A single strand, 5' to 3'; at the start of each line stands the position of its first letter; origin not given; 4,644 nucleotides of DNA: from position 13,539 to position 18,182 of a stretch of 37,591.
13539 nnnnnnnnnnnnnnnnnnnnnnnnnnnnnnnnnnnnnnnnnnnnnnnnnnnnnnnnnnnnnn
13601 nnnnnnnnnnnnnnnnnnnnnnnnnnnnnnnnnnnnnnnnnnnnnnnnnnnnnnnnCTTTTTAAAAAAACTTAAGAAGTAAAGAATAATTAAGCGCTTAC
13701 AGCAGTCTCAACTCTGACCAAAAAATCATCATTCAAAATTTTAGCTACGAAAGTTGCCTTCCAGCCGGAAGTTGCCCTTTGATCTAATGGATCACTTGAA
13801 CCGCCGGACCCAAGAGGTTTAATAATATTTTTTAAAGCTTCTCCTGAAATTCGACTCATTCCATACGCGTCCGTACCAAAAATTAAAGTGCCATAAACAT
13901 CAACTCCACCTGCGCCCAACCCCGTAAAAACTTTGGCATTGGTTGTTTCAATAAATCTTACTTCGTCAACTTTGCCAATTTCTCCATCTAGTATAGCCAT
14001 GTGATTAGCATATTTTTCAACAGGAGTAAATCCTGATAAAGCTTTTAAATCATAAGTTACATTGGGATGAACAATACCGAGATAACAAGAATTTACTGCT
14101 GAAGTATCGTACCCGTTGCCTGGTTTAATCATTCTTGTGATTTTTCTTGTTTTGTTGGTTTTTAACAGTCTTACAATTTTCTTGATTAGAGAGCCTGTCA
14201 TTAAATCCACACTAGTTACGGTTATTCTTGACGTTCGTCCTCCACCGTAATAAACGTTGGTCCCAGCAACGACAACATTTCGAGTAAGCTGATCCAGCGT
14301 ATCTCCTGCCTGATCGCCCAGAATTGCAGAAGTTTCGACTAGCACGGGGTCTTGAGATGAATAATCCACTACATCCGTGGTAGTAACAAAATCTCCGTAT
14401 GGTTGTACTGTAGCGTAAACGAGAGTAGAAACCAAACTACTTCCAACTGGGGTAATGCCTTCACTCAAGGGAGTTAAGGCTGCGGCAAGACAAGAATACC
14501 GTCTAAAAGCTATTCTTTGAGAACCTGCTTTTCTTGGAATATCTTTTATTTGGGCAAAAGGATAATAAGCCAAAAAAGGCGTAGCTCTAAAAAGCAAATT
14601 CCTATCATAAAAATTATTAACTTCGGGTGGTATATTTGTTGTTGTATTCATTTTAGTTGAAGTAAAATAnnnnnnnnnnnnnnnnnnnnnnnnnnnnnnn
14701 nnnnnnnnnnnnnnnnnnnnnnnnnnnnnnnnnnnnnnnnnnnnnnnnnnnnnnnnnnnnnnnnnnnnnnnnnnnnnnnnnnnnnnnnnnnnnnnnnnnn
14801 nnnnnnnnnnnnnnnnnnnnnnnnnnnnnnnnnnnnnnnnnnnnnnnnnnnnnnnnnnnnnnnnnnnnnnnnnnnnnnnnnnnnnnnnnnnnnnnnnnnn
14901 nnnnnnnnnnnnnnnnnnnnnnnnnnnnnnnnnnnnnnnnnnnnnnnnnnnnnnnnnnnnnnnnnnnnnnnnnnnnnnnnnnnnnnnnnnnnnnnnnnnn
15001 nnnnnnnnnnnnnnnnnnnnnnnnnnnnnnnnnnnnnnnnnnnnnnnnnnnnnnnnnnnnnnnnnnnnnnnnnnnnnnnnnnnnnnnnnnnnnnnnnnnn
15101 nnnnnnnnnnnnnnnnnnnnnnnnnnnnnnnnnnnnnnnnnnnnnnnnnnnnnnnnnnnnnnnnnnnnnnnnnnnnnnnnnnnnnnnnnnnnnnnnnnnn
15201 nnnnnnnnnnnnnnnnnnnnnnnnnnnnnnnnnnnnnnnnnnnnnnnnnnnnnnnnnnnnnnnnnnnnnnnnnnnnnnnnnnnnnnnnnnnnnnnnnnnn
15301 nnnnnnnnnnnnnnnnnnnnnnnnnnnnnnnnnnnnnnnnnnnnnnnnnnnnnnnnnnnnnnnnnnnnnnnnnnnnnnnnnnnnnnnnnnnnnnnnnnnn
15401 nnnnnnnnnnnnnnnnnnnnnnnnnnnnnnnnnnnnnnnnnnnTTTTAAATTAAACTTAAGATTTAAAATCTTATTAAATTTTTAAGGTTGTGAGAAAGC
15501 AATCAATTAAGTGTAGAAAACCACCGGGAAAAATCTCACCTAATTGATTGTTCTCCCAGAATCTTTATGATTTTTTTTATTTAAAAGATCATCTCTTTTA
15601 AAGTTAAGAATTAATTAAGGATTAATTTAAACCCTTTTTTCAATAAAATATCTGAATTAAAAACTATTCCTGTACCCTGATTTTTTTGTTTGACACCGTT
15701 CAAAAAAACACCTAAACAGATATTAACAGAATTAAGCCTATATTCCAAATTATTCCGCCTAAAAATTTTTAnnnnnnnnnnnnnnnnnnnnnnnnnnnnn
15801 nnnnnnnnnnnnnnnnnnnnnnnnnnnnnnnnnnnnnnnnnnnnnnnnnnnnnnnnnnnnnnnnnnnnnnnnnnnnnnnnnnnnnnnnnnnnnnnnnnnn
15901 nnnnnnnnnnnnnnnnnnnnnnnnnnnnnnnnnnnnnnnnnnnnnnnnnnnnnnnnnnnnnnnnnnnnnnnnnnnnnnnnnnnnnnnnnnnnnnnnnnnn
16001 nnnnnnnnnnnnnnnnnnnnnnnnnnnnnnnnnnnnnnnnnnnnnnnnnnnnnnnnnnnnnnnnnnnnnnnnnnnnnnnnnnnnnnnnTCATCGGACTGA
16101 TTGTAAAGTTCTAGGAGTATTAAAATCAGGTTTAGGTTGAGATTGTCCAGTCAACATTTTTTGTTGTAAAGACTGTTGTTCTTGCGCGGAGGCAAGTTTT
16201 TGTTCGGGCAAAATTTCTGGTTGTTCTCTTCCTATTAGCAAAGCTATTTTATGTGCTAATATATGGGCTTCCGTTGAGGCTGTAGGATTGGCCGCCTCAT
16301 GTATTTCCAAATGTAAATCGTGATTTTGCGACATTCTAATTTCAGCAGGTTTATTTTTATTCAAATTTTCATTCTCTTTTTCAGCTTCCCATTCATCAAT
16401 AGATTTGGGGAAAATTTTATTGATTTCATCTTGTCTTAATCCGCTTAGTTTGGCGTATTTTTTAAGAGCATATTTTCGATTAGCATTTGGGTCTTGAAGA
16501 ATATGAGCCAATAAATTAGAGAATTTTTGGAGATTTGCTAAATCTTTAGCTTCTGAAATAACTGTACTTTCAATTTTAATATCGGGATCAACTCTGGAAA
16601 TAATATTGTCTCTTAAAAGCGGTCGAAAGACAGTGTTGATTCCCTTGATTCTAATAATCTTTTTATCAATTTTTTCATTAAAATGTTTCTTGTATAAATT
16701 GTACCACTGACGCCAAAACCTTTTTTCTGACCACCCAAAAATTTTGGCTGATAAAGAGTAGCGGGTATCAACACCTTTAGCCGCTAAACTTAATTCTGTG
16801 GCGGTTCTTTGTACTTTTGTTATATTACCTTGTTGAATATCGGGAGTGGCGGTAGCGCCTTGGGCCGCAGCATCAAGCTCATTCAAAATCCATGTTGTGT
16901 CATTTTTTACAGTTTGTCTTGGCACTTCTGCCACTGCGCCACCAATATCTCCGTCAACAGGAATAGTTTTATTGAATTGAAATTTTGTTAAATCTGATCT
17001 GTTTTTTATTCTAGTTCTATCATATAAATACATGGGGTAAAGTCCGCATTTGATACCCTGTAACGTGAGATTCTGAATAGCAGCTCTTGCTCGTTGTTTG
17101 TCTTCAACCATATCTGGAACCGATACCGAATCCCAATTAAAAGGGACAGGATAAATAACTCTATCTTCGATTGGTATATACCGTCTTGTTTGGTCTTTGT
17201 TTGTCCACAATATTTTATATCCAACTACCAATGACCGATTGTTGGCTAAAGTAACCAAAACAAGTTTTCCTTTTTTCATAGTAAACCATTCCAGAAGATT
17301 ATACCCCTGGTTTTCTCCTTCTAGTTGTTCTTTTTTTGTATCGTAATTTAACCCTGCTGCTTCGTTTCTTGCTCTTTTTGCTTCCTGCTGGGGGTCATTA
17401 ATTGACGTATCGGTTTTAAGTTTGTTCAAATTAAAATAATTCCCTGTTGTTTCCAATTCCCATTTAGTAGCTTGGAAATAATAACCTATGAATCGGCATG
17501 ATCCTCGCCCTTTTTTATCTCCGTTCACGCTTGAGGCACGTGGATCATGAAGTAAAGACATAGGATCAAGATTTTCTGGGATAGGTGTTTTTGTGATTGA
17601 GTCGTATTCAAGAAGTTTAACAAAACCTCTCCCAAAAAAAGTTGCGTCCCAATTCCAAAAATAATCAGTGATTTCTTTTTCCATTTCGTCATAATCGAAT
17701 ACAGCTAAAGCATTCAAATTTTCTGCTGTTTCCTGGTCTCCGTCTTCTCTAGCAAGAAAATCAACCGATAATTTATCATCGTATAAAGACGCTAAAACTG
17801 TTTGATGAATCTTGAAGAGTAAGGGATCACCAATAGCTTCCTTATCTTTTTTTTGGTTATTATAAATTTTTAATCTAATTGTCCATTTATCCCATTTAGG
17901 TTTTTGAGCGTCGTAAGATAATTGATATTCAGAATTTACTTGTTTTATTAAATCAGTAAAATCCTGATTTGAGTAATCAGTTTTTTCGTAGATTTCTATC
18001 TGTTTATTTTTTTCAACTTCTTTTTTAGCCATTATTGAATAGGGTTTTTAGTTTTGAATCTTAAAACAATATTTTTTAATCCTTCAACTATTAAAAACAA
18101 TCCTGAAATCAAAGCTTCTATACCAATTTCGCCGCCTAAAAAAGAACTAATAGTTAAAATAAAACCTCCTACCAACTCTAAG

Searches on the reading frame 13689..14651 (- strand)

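Call 10: search_protein_families(library=phrogs, proteins=[window:13689-14651:-], max_evalue=0.001)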
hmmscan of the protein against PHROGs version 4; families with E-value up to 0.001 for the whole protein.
window:13689-14651:- (320 aa): 2 families
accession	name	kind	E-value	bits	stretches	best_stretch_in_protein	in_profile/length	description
phrog_1357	-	head and packaging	8.8e-75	252.8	1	3-319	25-347/356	major head protein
phrog_334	-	head and packaging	0.00027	21.1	1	134-240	172-283/381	major head protein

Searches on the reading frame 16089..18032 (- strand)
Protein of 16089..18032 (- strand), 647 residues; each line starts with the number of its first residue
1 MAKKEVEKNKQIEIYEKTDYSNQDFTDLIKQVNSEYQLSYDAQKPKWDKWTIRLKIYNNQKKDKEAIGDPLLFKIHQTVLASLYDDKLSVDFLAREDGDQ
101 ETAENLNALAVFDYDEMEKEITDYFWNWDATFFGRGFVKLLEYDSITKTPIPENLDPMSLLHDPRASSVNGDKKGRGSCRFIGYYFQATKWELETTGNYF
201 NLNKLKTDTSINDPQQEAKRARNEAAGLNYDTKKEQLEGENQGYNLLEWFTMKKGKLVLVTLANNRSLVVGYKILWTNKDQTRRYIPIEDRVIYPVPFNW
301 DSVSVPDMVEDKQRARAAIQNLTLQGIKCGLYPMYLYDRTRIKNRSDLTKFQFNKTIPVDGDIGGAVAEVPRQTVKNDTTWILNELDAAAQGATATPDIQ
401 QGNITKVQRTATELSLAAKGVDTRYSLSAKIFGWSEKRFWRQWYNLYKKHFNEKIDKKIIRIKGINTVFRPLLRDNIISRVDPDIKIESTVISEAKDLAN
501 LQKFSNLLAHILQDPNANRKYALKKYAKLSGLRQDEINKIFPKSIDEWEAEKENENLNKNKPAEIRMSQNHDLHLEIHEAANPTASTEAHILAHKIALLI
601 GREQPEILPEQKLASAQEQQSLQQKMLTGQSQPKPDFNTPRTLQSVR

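Call 10: search_protein_families(library=phrogs, proteins=[window:16089-18032:-], max_evalue=0.001)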
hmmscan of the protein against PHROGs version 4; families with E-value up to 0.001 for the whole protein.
window:16089-18032:- (647 aa): 1 family
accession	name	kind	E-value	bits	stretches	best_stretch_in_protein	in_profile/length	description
phrog_1216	-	head and packaging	1.5e-13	51.2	1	148-630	210-675/714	portal protein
